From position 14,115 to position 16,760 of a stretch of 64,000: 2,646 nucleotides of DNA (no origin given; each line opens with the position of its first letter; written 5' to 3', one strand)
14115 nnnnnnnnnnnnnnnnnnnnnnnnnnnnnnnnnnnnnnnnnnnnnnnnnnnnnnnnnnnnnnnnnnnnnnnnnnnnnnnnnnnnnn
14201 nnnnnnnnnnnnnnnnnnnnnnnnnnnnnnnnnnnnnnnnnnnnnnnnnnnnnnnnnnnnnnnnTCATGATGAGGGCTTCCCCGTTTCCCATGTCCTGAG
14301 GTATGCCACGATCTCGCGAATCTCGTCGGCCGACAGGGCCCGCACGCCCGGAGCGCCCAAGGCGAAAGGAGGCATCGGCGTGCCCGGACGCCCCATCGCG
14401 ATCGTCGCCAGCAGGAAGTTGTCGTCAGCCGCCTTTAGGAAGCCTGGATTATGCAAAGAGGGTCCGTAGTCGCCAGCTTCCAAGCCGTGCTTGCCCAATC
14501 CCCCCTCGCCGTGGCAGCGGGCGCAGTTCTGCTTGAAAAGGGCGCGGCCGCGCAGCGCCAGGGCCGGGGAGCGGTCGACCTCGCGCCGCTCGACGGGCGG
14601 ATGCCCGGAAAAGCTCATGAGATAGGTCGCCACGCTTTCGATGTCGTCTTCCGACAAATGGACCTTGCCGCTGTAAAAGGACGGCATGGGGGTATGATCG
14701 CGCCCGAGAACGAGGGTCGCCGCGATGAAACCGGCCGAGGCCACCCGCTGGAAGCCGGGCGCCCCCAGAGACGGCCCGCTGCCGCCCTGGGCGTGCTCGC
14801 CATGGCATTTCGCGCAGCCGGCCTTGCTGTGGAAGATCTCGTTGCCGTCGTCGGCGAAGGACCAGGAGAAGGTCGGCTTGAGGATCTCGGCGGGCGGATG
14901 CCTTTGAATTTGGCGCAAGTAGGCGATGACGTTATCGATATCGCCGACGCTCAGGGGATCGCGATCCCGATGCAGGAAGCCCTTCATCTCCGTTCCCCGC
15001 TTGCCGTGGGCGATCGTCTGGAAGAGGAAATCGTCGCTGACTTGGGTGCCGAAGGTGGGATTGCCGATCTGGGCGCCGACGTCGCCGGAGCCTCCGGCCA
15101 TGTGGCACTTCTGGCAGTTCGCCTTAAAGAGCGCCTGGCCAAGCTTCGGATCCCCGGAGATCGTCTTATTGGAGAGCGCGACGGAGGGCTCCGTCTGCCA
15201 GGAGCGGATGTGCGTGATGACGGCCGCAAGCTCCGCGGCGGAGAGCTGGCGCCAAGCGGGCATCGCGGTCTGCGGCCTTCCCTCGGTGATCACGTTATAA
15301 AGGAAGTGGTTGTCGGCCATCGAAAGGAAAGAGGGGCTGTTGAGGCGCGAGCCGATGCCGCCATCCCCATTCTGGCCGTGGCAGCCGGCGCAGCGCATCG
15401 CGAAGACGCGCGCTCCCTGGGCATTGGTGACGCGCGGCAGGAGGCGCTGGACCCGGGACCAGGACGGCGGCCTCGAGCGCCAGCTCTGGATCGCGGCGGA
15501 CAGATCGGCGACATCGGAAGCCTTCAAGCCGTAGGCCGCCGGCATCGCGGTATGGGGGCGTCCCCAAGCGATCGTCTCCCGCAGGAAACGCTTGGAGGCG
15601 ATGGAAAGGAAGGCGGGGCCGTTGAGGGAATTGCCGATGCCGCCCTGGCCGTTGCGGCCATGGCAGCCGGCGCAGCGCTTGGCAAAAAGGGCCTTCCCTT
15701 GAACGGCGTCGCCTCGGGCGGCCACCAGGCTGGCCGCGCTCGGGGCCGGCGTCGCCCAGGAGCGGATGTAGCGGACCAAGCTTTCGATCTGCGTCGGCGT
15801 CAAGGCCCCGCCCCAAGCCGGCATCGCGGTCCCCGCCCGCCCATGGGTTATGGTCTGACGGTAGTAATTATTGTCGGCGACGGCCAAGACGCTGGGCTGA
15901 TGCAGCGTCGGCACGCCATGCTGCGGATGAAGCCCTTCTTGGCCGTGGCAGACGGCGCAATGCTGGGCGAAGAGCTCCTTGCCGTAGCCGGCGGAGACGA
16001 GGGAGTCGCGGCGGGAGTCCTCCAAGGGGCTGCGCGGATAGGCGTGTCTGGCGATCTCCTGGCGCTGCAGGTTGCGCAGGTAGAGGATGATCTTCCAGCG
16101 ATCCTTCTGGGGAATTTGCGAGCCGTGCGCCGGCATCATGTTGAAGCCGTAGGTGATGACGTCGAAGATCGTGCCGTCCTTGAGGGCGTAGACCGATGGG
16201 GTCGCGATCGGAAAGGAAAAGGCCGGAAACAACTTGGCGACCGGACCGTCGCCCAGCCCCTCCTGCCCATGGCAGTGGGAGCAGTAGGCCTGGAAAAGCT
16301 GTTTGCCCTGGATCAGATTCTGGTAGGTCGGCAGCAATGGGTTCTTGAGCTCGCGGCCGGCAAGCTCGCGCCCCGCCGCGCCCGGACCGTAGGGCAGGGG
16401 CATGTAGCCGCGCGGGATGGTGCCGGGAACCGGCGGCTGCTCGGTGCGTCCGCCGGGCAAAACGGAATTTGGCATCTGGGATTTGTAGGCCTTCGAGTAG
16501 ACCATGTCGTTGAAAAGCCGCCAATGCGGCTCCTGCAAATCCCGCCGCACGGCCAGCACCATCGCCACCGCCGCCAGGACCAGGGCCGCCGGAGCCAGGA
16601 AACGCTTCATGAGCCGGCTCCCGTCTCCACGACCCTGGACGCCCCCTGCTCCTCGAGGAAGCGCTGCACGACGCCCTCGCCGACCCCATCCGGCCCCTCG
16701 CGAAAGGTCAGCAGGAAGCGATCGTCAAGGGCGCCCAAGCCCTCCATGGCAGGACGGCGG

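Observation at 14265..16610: Heptaheme cytochrome made of seven tandem monoheme cytochrome c domains in the ActE slot of ACIII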

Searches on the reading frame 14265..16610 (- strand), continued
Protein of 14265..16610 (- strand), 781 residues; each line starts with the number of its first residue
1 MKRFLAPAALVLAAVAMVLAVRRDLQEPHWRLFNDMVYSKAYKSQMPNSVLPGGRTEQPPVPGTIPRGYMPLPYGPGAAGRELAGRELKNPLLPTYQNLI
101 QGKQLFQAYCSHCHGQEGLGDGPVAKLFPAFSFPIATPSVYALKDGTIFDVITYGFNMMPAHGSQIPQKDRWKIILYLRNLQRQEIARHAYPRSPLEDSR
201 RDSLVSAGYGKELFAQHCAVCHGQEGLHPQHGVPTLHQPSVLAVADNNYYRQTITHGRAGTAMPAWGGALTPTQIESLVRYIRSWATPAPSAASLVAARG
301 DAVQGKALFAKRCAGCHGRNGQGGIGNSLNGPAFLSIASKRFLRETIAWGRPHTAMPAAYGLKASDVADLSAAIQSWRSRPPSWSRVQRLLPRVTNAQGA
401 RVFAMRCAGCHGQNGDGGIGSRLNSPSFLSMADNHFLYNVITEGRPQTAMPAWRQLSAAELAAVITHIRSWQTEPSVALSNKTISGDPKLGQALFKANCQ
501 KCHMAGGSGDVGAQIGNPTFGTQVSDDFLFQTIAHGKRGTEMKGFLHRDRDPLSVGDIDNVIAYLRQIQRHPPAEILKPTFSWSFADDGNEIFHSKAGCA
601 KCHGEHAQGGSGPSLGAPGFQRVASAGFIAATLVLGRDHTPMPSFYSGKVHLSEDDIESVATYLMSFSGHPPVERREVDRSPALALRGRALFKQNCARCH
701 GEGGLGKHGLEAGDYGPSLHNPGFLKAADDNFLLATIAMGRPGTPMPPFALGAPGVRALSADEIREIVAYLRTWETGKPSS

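Call 72: search_protein_families(library=ncbifam, proteins=[L006:12724-15450:+, L006:15472-16125:+, L006:16122-16805:+, L006:16802-17920:+, L006:17953-18639:+, L006:18636-20360:+, L006:5977-7905:+, L006:8445-9992:+], max_evalue=0.00001)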
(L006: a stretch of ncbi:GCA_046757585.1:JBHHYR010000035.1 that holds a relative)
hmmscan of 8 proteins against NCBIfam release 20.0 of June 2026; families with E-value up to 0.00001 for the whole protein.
L006:12724-15450:+ (908 aa): 19 families
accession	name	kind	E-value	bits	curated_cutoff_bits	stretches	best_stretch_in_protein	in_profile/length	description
TIGR01591.1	Fdh-alpha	equivalog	5.9e-82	275.8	666.25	2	56-597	2-483/672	formate dehydrogenase subunit alpha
NF010055.0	PRK13532.1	equivalog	1.2e-81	275.1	904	3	9-256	3-236/830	nitrate reductase catalytic subunit NapA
TIGR01706.1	NAPA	equivalog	1.1e-74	252.2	930.55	3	9-256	2-236/830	periplasmic nitrate reductase subunit alpha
NF041323.1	Nitr_red_NasA_Halo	equivalog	9.5e-72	242.5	1000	1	60-707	3-554/673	assimilatory nitrate reductase NasA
NF047855.1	AssmNtatRedNasC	equivalog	8.4e-55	186.3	1100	2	51-670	19-558/708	assimilatory nitrate reductase catalytic subunit NasC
NF041513.1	formate_DH_Act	exception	2.3e-28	98.5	1400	1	46-270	36-255/1067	formate dehydrogenase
TIGR01553.1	formate-DH-alph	equivalog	1.3e-27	96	814.2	2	10-294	3-289/1009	formate dehydrogenase-N subunit alpha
TIGR01701.1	Fdhalpha-like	subfamily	8.1e-24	83.8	582.15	1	149-431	122-402/744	FdhF/YdeP family oxidoreductase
TIGR02166.1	dmsA_ynfE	subfamily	2.6e-23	82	777.7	1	9-595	1-560/794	DMSO/selenate family reductase complex A subunit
TIGR02693.1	arsenite_ox_L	equivalog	2.3e-17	62.3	359.05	1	76-420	79-419/806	arsenate reductase (azurin) large subunit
TIGR00509.1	bisC_fam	subfamily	1.6e-11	43.2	1017.55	1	103-586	41-508/772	molybdopterin guanine dinucleotide-containing S/N-oxide reductase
NF011566.1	PRK14990.1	exception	4.7e-11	41.4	1600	1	19-423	26-426/814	dimethylsulfoxide reductase subunit A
NF007406.0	PRK09939.1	equivalog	3.9e-10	38.5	1473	0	157-247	139-229/759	acid resistance putative oxidoreductase YdeP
NF005895.0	PRK07860.1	equivalog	1.4e-09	36.6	802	0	430-557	515-635/811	NADH-quinone oxidoreductase subunit G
NF012032.0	PRK15488.1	equivalog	1.3e-07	30.1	694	1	10-330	4-292/759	thiosulfate reductase PhsA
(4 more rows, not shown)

L006:15472-16125:+ (217 aa): 16 families
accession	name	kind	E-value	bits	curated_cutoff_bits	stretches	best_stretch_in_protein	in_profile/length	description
NF007012.0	PRK09476.1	equivalog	9.7e-36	123.2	269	1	6-212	10-208/254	ferredoxin-type protein NapG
TIGR00397.1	mauM_napG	subfamily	6.8e-31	107.5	178.85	1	7-211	4-198/213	MauM/NapG family ferredoxin-type protein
TIGR00402.1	napF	equivalog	7.3e-11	42.2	102.2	1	42-201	21-144/149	ferredoxin-type protein NapF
NF058577.1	FdxA_fam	equivalog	4.5e-09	36.4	65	1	160-200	11-48/52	4Fe-4S ferredoxin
TIGR01971.1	NuoI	subfamily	1.6e-08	34.2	113.05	0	56-75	81-100/121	NADH-quinone oxidoreductase, chain I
NF042909.1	FMH_DH_FwdF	exception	1.6e-08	34.1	375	1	57-202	56-192/336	tungsten-dependent formylmethanofuran dehydrogenase subunit FwdF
NF041836.1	rnfB_Methano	equivalog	4.3e-08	32.9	445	0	117-201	178-258/265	Rnf electron transport complex subunit RnfB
TIGR04105.1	FeFe_hydrog_B1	subfamily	1.3e-07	30.7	450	0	107-173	98-159/462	monomeric [FeFe] hydrogenase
NF005503.0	PRK07118.1-2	equivalog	2.6e-07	30.2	252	1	155-202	137-181/292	RnfABCDGE type electron transport complex subunit B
NF005505.0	PRK07118.1-4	equivalog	5.1e-07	29.4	378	0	117-202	178-259/265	Fe-S cluster domain-containing protein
NF006076.0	PRK08222.1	equivalog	1.3e-06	28.4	270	0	54-80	71-96/181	hydrogenase 4 subunit H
NF040612.1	F420_dehyd_FpoI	exception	1.5e-06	28.1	180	0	57-131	43-103/135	F420H2 dehydrogenase subunit FpoI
NF010366.0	PRK13795.1-1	equivalog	1.5e-06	26.7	745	0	158-205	610-655/667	hypothetical protein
TIGR02700.1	flavo_MJ0208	hypoth_equivalog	1.6e-06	27.5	251.35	0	146-201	135-190/234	dihydromethanopterin reductase (acceptor)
NF040864.1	HgcB_ferredoxin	equivalog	2.1e-06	27.5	99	0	157-212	15-66/93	mercury methylation ferredoxin HgcB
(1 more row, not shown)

L006:16122-16805:+ (227 aa): 7 families
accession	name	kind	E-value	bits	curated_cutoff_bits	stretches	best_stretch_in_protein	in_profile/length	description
NF007012.0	PRK09476.1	equivalog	8.5e-34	116.9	269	1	19-217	10-211/254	ferredoxin-type protein NapG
TIGR00397.1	mauM_napG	subfamily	1.9e-29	102.7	178.85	1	36-225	15-207/213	MauM/NapG family ferredoxin-type protein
TIGR00402.1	napF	equivalog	1.2e-14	54.4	102.2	1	64-203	22-145/149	ferredoxin-type protein NapF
NF058577.1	FdxA_fam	equivalog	8.8e-08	32.2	65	0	162-203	12-50/52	4Fe-4S ferredoxin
TIGR02179.1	PorD_KorD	subfamily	1.1e-07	31.9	60.05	0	161-210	29-73/78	2-oxoacid:acceptor oxidoreductase, delta subunit, pyruvate/2-ketoisovalerate family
NF042909.1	FMH_DH_FwdF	exception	1.4e-07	31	375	1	78-177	226-314/336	tungsten-dependent formylmethanofuran dehydrogenase subunit FwdF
TIGR01971.1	NuoI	subfamily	2.1e-06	27.3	113.05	0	77-133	42-99/121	NADH-quinone oxidoreductase, chain I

L006:16802-17920:+ (372 aa): 5 families
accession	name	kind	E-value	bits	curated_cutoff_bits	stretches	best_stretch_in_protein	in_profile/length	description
NF007013.0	PRK09477.1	equivalog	9.9e-35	120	234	1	10-331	26-277/286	quinol dehydrogenase ferredoxin subunit NapH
TIGR02163.1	napH_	subfamily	1.4e-34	119.8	213.05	1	98-330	33-253/255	NapH/MauN family ferredoxin-type protein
TIGR02745.1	ccoG_rdxA_fixG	equivalog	3.5e-09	36.1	316.7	1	284-343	229-287/435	cytochrome c oxidase accessory protein CcoG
NF046105.1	TransRegNosR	equivalog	1.7e-07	29.9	1000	0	238-319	578-661/680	transcriptional regulator NosR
TIGR03287.1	methan_mark_16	hypoth_equivalog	5.1e-06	25.2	363.95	1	278-330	294-349/391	methanogenesis marker 16 metalloprotein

L006:17953-18639:+ (228 aa): 0 families

L006:18636-20360:+ (574 aa): 2 families
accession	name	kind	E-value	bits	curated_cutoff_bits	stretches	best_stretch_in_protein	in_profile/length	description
TIGR02163.1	napH_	subfamily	1.9e-09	37.4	213.05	1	169-346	72-249/255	NapH/MauN family ferredoxin-type protein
NF007013.0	PRK09477.1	equivalog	2.3e-08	33.5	234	1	169-353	95-279/286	quinol dehydrogenase ferredoxin subunit NapH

L006:5977-7905:+ (642 aa): 39 families (the best 25 are shown)
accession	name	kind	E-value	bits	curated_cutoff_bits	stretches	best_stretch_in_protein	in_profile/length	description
NF009410.0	PRK12771.1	subfamily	4.9e-117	391.8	516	2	153-629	137-563/566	NAD(P)-binding protein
NF010590.0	PRK13984.1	equivalog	8.4e-97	324.7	946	2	152-478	286-607/611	putative oxidoreductase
NF009454.0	PRK12814.1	equivalog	1.5e-88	297.8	916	2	152-551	191-578/657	putative NADPH-dependent glutamate synthase small subunit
TIGR03315.1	Se_ygfK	equivalog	7.8e-68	228.8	835.3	2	155-568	538-899/1012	putative selenate reductase subunit YgfK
NF009414.0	PRK12778.1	equivalog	1.1e-66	225.6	1103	2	153-477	430-749/752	bifunctional dihydroorotate dehydrogenase B NAD binding subunit/NADPH-dependent glutamate synthase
TIGR01316.1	gltA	equivalog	5e-65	220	471.75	2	154-475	133-447/449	NADPH-dependent glutamate synthase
NF009413.0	PRK12775.1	equivalog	8.5e-50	169.5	1895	2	156-563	432-848/1006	putative trifunctional 2-polyprenylphenol hydroxylase/glutamate synthase subunit beta/ferritin domain-containing protein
TIGR01317.1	GOGAT_sm_gam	subfamily_domain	2e-49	168.7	447.7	1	153-480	142-481/485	glutamate synthase small subunit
TIGR01318.1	gltD_gamma_fam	subfamily_domain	4.3e-47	160.8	482.95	2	153-476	140-464/467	glutamate synthase, small subunit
NF009409.0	PRK12770.1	subfamily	7.5e-47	160.1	343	1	152-479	16-352/360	putative glutamate synthase subunit beta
NF009408.0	PRK12769.1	equivalog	2.3e-42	145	1003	1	154-477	327-651/659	formate-dependent uric acid utilization protein AegA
NF045663.1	diclust_near_Sec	equivalog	3.4e-38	131.3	530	3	29-104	19-94/759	pyridine nucleotide-disulfide oxidoreductase/dicluster-binding protein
NF009415.0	PRK12779.1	equivalog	3.7e-37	127.7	1519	1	155-477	307-626/944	putative bifunctional glutamate synthase subunit beta/2-polyprenylphenol hydroxylase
NF009451.0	PRK12809.1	equivalog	3e-32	111.7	1154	1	153-474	309-631/639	formate-dependent uric acid utilization protein YgfT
TIGR01350.1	lipoamide_DH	equivalog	6.4e-14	51.5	408.8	1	392-476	249-332/461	dihydrolipoyl dehydrogenase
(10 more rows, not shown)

L006:8445-9992:+ (515 aa): 5 families
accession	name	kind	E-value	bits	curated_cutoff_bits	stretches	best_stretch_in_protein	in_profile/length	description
NF040969.1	cytb_ExtP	equivalog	2e-71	240.1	290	1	41-254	2-203/205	selenite/tellurite reduction operon b-type cytochrome ExtP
NF002990.0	PRK03735.1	subfamily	4.3e-50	170.5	325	1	65-252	43-218/223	cytochrome b6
NF050120.1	bc1_QcrB_actin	exception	9.3e-27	94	500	1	74-246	36-213/458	cytochrome bc1 complex cytochrome b subunit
NF041076.1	cyt_b_SoxC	equivalog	5.4e-25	88.3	740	1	66-246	30-193/542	proton pump complex cytochrome B SoxC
NF040970.1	memb_ExtQ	equivalog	9.5e-16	58.3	150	1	308-427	3-118/134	selenite/tellurite reduction operon b-type cytochrome membrane protein ExtQ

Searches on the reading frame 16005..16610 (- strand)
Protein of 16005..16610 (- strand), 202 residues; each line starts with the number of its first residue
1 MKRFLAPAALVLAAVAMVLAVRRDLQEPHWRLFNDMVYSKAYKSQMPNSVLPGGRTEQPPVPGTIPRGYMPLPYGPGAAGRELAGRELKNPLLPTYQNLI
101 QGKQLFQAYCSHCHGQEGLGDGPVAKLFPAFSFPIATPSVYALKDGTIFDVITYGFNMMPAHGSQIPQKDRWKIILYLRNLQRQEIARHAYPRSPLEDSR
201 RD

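Call 18: search_solved_structures(query=window:16005-16610:-, max_evalue=1, show_alignments=3)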
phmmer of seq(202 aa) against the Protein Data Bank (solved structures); distinct sequences matched with E-value up to 1: 37.
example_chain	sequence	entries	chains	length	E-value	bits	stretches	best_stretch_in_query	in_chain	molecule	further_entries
6btm_E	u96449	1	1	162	2.9e-27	98.9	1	27-184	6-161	Alternative Complex III subunit E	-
6f0k_E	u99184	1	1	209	9.6e-25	90.6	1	35-188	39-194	Quinol:cytochrome c oxidoreductase monoheme cytochrome subunit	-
6h5l_B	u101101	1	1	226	2.5e-14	56.6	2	90-186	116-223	Conserved hypothetical cytochrome protein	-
6lod_E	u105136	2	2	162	2.5e-12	50.1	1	39-184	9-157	Cytochrome c domain-containing protein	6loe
8k9e_E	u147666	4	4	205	2.6e-10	43.5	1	34-185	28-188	Cytochrome c domain-containing protein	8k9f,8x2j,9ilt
7o9u_A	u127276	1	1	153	1.3e-08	37.9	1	82-181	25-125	Cytochrome c552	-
9vr0_A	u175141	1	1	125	1.5e-08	37.8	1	88-181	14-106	Cytochrome c552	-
8snh_G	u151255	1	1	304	7.5e-05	25.7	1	82-163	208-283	Cbb3-type cytochrome c oxidase subunit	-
3mk7_C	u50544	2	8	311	0.00023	24.1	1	95-167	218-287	Cytochrome c oxidase, cbb3-type, subunit P | Cbb3-type cytochrome c oxidase subunit CcoP1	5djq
2d0w_A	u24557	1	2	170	0.00027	23.8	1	98-188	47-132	cytochrome cL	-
8smr_G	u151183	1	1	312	0.0022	20.9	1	98-165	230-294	Cbb3-type cytochrome c oxidase subunit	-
9g83_v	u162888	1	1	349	0.0029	20.5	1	100-181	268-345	Cbb3-type cytochrome c oxidase subunit CcoP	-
7o38_A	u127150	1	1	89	0.0043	19.9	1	99-184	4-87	Cytochrome c-552 Ks_3357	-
7vzg_C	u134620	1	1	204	0.018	17.9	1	100-182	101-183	Cytochrome c, mono-and diheme variants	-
1dii_C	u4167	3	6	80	0.021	17.7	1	101-180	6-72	P-CRESOL METHYLHYDROXYLASE | 4-cresol dehydrogenase [hydroxylating] cytochrome c subunit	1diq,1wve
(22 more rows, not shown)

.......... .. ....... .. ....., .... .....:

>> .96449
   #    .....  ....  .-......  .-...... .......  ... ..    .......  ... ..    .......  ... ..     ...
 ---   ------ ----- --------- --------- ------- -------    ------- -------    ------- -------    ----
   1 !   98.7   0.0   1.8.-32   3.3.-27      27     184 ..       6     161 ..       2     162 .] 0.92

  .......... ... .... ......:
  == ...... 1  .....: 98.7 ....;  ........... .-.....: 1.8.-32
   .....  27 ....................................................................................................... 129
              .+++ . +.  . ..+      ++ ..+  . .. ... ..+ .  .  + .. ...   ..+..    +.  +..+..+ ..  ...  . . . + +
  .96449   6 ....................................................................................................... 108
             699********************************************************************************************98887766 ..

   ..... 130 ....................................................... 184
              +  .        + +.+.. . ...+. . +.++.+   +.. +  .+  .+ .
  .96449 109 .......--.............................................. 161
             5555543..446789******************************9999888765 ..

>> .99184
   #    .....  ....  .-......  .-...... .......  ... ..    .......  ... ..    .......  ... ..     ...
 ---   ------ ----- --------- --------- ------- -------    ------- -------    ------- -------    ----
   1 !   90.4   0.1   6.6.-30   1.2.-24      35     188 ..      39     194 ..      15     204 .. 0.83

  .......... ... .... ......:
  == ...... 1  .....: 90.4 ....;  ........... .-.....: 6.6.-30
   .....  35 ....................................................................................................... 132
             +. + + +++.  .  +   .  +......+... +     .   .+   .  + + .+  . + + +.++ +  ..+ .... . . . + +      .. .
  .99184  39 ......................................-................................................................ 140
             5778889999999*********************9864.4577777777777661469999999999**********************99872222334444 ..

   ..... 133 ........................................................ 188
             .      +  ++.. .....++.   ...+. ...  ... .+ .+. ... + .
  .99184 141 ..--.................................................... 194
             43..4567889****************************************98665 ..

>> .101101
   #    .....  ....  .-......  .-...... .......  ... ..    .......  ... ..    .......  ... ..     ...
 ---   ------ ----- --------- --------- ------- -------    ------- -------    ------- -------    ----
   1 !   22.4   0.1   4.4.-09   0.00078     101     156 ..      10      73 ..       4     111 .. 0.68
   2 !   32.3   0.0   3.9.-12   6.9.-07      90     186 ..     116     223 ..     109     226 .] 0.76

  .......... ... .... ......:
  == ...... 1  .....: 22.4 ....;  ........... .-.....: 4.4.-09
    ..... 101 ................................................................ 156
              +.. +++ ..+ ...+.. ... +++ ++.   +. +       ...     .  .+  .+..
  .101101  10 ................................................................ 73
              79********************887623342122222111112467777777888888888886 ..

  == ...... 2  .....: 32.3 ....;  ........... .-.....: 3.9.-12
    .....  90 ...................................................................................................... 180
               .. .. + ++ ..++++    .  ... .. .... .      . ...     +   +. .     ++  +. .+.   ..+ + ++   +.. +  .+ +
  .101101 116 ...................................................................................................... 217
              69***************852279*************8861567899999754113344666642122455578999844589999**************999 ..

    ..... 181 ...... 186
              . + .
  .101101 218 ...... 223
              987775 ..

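Call 67: search_protein_representatives(protein=window:16026-16610:-)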
Query: 195 residues. Proteins with E-value up to 0.001 (for the whole library): 8759; up to 1e-10: 1906; up to 1e-30: 30. The best 150 are listed.
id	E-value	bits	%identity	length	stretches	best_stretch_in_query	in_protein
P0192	1.7e-137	471.9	78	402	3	1-195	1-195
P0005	5.4e-79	280.9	44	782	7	4-188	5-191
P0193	4.1e-57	209.4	55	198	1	3-185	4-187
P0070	1.1e-55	204.8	36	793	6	10-190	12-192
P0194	1.7e-47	178.0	49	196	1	1-188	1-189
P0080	4.4e-46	173.4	40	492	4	2-188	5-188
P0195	1.7e-45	171.5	43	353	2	6-185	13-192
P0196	4.2e-43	163.7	37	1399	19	97-120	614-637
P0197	1.2e-40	155.6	33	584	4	16-184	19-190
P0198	3.7e-39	150.8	44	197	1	7-190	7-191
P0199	7.9e-38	146.5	43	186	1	5-183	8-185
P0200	1.2e-37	145.9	45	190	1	20-182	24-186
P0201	5.7e-37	143.7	45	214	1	9-185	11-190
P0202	7.0e-36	140.1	43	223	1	7-185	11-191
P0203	7.4e-36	140.0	47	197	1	19-183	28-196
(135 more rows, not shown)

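Call 76: find_encoding_contigs(protein=P0193, flank=8000, max_places=2)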
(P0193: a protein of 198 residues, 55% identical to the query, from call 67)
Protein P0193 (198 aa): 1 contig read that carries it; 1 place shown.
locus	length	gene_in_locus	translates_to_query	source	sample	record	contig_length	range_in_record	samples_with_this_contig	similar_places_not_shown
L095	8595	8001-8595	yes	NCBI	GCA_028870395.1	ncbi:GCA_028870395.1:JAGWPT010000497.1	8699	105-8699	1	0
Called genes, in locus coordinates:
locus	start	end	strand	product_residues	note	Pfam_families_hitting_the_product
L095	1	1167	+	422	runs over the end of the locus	?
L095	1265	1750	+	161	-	-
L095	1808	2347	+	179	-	PF12838:Fer4_7 (weak), PF13187:Fer4_9 (faint), PF13237:Fer4_10 (faint), PF13484:Fer4_16 (faint), PF14697:Fer4_21 (weak), PF00037:Fer4 (weak), PF12797:Fer4_2 (weak), PF12837:Fer4_6 (weak)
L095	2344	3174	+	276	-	PF02085:Cytochrom_CIII (faint), PF14537:Cytochrom_c3_2 (faint), PF14522:Cytochrome_C7 (weak)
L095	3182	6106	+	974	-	PF04879:Molybdop_Fe4S4, PF13187:Fer4_9 (faint), PF01568:Molydop_binding (weak), PF12838:Fer4_7 (weak), PF13247:Fer4_11 (weak)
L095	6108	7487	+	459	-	PF03916:NrfD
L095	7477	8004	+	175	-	PF11821:ActD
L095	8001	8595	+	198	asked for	PF13442:Cytochrome_CBB3, PF00034:Cytochrom_C (weak)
